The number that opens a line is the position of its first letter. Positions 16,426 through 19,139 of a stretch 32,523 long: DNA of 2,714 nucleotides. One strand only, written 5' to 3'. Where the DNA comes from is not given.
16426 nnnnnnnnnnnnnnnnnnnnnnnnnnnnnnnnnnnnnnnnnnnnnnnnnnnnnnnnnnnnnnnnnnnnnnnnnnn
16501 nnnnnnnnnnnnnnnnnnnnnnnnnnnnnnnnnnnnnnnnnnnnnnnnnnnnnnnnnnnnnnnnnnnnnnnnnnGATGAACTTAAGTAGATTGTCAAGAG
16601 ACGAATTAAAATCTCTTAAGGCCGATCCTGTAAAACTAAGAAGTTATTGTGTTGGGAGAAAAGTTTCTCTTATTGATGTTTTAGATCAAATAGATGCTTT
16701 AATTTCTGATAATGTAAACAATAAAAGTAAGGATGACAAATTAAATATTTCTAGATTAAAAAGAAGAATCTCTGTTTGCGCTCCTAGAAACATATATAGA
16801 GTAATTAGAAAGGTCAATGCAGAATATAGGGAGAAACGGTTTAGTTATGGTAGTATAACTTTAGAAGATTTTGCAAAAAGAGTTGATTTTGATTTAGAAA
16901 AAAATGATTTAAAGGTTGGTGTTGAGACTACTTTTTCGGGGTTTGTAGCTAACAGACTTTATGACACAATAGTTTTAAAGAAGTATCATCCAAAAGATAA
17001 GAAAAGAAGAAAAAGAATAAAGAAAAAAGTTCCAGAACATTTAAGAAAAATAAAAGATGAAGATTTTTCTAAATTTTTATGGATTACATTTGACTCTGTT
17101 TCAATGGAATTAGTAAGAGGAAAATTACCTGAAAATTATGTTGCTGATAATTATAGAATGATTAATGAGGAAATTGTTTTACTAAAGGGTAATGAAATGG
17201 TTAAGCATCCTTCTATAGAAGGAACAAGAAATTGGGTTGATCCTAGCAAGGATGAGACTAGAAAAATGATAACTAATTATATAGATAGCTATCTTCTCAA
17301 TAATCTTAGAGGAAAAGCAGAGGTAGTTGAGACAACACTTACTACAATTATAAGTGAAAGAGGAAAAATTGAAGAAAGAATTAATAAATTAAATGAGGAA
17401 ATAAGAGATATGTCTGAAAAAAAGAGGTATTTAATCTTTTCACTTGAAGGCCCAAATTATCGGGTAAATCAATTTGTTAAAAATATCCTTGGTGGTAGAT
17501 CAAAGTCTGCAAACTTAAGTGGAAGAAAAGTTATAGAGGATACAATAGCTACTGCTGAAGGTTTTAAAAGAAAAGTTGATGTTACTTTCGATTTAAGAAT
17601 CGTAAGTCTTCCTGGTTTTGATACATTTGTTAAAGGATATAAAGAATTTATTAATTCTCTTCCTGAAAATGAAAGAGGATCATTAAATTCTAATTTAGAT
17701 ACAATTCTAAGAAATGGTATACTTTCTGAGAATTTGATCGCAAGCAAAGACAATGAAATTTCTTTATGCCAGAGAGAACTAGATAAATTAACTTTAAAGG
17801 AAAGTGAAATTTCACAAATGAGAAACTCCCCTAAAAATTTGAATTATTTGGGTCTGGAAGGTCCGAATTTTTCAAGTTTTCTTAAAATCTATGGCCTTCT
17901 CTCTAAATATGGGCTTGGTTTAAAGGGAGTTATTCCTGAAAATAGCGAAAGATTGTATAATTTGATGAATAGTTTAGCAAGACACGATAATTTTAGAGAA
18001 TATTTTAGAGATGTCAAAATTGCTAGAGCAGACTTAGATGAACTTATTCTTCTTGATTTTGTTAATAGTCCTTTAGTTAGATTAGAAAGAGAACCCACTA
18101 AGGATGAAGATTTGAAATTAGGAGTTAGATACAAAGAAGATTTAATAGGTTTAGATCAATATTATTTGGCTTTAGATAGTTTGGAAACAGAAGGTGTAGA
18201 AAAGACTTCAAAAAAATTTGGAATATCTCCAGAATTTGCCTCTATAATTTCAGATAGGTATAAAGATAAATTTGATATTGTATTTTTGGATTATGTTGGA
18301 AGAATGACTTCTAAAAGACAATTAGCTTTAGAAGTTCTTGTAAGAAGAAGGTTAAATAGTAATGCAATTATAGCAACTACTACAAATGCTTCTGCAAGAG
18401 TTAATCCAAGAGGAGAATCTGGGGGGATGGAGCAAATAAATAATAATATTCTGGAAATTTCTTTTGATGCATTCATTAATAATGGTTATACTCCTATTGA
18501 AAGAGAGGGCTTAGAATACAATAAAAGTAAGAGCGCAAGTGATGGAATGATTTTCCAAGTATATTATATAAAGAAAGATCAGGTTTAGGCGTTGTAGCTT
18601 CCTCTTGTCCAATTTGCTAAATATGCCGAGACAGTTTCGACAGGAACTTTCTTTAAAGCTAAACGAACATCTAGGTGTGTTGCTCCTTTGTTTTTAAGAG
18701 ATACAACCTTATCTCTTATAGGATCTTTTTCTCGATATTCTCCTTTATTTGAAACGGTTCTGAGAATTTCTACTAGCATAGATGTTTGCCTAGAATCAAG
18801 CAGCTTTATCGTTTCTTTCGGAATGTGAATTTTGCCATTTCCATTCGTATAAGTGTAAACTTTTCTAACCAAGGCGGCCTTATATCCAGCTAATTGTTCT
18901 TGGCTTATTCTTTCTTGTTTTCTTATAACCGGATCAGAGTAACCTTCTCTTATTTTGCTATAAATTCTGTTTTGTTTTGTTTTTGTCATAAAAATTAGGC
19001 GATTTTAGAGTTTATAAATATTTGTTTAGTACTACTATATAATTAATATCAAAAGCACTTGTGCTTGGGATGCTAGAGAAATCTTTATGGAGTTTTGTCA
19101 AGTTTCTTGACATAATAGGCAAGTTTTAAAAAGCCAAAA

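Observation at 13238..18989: Orphan gene cluster built around a MutL/Top6B/MORC-like GHKL ATPase: candidate uncharacterised DNA-directed or defence-type system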

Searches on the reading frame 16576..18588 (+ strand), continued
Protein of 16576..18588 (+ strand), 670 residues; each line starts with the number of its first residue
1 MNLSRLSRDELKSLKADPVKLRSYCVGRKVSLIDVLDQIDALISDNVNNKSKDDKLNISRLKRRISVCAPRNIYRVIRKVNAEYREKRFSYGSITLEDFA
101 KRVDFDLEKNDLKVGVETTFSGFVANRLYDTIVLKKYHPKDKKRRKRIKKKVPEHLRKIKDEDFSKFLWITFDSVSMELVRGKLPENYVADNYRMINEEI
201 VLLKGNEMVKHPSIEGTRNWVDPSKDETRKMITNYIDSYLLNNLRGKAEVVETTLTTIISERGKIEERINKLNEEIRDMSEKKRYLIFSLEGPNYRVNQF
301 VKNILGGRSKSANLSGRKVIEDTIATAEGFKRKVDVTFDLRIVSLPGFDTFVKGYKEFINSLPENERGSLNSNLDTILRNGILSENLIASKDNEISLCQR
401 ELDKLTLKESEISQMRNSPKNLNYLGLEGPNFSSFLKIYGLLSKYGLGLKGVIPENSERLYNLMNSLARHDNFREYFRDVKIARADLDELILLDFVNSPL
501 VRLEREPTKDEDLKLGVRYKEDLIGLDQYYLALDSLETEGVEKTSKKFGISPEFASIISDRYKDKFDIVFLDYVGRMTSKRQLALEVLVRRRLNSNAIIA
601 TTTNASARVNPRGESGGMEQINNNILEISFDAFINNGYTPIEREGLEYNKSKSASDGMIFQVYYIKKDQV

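Call 106: find_encoding_contigs(protein=P0015, flank=10000, max_places=3)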
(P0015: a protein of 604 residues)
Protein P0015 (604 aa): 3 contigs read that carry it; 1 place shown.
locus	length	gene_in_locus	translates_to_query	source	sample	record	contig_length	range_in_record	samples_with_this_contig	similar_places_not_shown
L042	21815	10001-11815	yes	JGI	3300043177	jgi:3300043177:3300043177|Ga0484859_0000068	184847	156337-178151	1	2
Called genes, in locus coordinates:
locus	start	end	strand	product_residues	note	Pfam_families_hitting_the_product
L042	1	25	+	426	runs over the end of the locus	PF00009:GTP_EFTU, PF01926:MMR_HSR1 (faint), PF03144:GTP_EFTU_D2, PF03143:GTP_EFTU_D3, PF22594:GTP-eEF1A_C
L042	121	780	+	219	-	PF07719:TPR_2 (faint), PF13176:TPR_7 (faint)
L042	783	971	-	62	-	-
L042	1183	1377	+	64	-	PF00571:CBS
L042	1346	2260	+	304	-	-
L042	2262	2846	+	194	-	-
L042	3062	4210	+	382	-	PF01751:Toprim (weak), PF13155:Toprim_2, PF13662:Toprim_4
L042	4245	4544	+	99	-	PF01741:MscL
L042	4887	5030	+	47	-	-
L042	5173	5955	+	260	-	PF01261:AP_endonuc_2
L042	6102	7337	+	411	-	-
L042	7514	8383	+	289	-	-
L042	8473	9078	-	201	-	PF01135:PCMT, PF00398:RrnaAD (weak), PF01269:Fibrillarin (weak), PF13489:Methyltransf_23 (faint), PF01209:Ubie_methyltran (weak), PF13847:Methyltransf_31, PF08241:Methyltransf_11 (weak), PF13649:Methyltransf_25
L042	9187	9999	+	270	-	-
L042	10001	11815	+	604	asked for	-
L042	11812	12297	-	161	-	-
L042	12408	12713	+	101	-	-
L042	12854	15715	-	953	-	PF02463:SMC_N, PF13175:AAA_15 (faint), PF13304:AAA_21 (faint), PF13476:AAA_23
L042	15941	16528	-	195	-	-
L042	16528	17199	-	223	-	PF01351:RNase_HII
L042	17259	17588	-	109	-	-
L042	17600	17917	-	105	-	-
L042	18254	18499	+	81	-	-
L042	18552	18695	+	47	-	-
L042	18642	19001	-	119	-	PF07826:IMP_cyclohyd (faint)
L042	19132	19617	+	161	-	PF05163:DinB, PF12867:DinB_2 (faint)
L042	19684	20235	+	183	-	-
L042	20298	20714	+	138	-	-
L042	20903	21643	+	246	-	PF00106:adh_short, PF01370:Epimerase (weak), PF08659:KR, PF23441:SDR (weak), PF13561:adh_short_C2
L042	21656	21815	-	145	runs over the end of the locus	PF00173:Cyt-b5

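Call 108: find_encoding_contigs(protein=P0017, flank=10000, max_places=3)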
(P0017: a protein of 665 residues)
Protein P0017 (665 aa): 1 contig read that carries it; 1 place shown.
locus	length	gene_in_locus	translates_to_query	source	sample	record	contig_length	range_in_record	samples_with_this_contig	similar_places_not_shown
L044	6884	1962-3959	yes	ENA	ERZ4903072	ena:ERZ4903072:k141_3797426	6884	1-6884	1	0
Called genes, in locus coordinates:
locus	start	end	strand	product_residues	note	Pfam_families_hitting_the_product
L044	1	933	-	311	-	?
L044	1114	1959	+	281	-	-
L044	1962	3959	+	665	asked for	-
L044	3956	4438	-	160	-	-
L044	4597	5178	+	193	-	-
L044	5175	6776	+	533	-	PF13589:HATPase_c_3 (weak)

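Call 111: search_protein_families(library=pfam, proteins=[L044:1114-1959:+, L042:9187-9999:+], max_evalue=0.01)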
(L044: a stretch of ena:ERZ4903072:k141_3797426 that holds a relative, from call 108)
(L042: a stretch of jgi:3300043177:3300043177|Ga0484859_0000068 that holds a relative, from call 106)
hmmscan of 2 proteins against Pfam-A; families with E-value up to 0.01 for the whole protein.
L044:1114-1959:+ (281 aa): 0 families

L042:9187-9999:+ (270 aa): 0 families

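Call 113: search_protein_families(library=phrogs, proteins=[window:16576-18588:+], max_evalue=0.01)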
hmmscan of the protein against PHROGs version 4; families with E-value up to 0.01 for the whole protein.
window:16576-18588:+ (670 aa): 1 family
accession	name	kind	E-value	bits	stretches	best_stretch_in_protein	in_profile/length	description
phrog_2091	-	unknown function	0.0062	17.2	0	249-301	106-158/183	-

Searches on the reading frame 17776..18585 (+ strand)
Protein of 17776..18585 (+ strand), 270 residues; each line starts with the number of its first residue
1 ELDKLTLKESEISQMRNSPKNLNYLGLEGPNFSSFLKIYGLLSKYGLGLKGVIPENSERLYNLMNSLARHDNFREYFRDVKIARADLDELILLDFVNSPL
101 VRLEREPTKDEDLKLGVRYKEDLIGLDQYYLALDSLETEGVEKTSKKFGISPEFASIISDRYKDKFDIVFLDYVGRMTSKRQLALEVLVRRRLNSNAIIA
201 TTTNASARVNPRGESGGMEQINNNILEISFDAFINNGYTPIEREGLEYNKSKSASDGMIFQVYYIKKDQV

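Call 105: find_homologous_proteins(query=A10, max_evalue=0.00001)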
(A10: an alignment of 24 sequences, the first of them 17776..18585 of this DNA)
Query A10 (24 sequences) (270 aa, profile of the alignment): 6 proteins with E <= 0.00001 among 8000 candidates.
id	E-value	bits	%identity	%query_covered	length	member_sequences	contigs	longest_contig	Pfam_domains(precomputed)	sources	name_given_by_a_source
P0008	2.3e-53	200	100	100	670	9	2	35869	-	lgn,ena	-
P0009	3.6e-45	173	50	99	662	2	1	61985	-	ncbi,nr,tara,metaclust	ncbi:hypothetical protein CMI45_02710 [Candidatus Pacearchaeota archaeon]|nr:hypothetical protein [C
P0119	6.6e-42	162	32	95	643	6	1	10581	-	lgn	-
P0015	3.8e-41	160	36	75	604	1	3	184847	-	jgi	jgi:hypothetical protein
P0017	2.8e-40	157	34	99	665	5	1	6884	-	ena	-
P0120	1.4e-24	105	34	14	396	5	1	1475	-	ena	-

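Call 107: find_encoding_contigs(protein=P0119, flank=10000, max_places=3)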
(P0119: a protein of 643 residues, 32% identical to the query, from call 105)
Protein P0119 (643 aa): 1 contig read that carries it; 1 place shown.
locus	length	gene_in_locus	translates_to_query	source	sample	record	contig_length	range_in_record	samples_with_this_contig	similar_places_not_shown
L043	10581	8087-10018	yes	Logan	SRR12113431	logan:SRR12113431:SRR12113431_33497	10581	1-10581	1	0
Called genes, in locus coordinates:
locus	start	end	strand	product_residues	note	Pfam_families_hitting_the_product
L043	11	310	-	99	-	-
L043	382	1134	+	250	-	PF01790:LGT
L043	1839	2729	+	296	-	PF02931:Neur_chan_LBD (faint)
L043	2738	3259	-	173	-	-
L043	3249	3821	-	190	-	PF01909:NTP_transf_2, PF18765:Polbeta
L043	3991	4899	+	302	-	PF13847:Methyltransf_31 (weak)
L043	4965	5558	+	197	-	-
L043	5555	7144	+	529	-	PF13589:HATPase_c_3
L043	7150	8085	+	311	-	-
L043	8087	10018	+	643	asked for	-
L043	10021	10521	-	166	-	-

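Call 111: search_protein_families(library=pfam, proteins=[L043:3991-4899:+, L043:2738-3259:-, L043:7150-8085:+, L043:5555-7144:+], max_evalue=0.01)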
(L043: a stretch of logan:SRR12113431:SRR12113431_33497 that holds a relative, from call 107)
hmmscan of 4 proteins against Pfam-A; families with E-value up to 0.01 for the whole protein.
L043:3991-4899:+ (302 aa): 5 families
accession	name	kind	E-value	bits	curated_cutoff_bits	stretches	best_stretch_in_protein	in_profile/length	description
PF13847.12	Methyltransf_31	-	1.1e-06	28.9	27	1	128-240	7-110/145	Methyltransferase domain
PF13489.12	Methyltransf_23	-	0.0013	18.9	27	1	109-187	7-85/164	Methyltransferase domain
PF05175.20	MTS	-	0.0036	17.4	23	1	113-171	21-77/170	Methyltransferase small domain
PF13649.12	Methyltransf_25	-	0.0046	18.1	27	0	130-194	3-58/97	Methyltransferase domain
PF06325.19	PrmA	-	0.0069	16.4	22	0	124-239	161-258/296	Ribosomal protein L11 methyltransferase (PrmA)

L043:2738-3259:- (173 aa): 1 family
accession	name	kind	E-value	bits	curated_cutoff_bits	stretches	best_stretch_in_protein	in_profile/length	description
PF05168.19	HEPN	-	0.00027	21.5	22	1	63-166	24-112/117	HEPN domain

L043:7150-8085:+ (311 aa): 1 family
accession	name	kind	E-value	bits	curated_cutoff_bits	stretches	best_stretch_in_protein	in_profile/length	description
PF13873.12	Myb_DNA-bind_5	-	0.001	19.4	21.7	1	18-68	20-71/78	Myb/SANT-like DNA-binding domain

L043:5555-7144:+ (529 aa): 2 families
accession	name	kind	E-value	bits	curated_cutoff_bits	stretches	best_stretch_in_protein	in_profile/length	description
PF13589.12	HATPase_c_3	-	8.2e-09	36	25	1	27-109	4-86/137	Histidine kinase-, DNA gyrase B-, and HSP90-like ATPase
PF02518.31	HATPase_c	-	7.4e-05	23.6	26.4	1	28-93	8-75/111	Histidine kinase-, DNA gyrase B-, and HSP90-like ATPase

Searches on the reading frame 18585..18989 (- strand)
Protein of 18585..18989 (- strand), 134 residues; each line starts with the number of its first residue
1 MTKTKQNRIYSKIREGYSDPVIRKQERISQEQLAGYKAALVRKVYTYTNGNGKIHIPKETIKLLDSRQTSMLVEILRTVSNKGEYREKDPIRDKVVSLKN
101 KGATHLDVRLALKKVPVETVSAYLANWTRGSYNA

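Call 3: search_protein_families(library=pfam, proteins=[window:18585-18989:-], max_evalue=1)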
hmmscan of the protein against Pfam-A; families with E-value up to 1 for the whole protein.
window:18585-18989:- (134 aa): 1 family
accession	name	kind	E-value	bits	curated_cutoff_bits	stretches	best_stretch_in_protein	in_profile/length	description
PF17899.6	Peptidase_M61_N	-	0.076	13.5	23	1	96-133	4-41/168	Peptidase M61 N-terminal domain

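Call 4: search_protein_families(library=padloc, proteins=[window:18585-18989:-], max_evalue=1)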
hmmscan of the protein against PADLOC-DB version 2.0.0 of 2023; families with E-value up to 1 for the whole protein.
window:18585-18989:- (134 aa): 0 families

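Call 5: search_protein_families(library=ncbifam, proteins=[window:18585-18989:-], max_evalue=1)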
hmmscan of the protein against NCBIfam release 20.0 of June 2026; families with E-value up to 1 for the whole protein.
window:18585-18989:- (134 aa): 1 family
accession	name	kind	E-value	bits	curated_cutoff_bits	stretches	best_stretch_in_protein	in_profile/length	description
NF007345.0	PRK09835.1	subfamily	0.045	12.3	423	1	73-119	199-241/482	Cu(+)/Ag(+) sensor histidine kinase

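Call 113: search_protein_families(library=phrogs, proteins=[window:18585-18989:-], max_evalue=0.01)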
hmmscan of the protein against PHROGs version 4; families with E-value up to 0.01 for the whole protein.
window:18585-18989:- (134 aa): 0 families
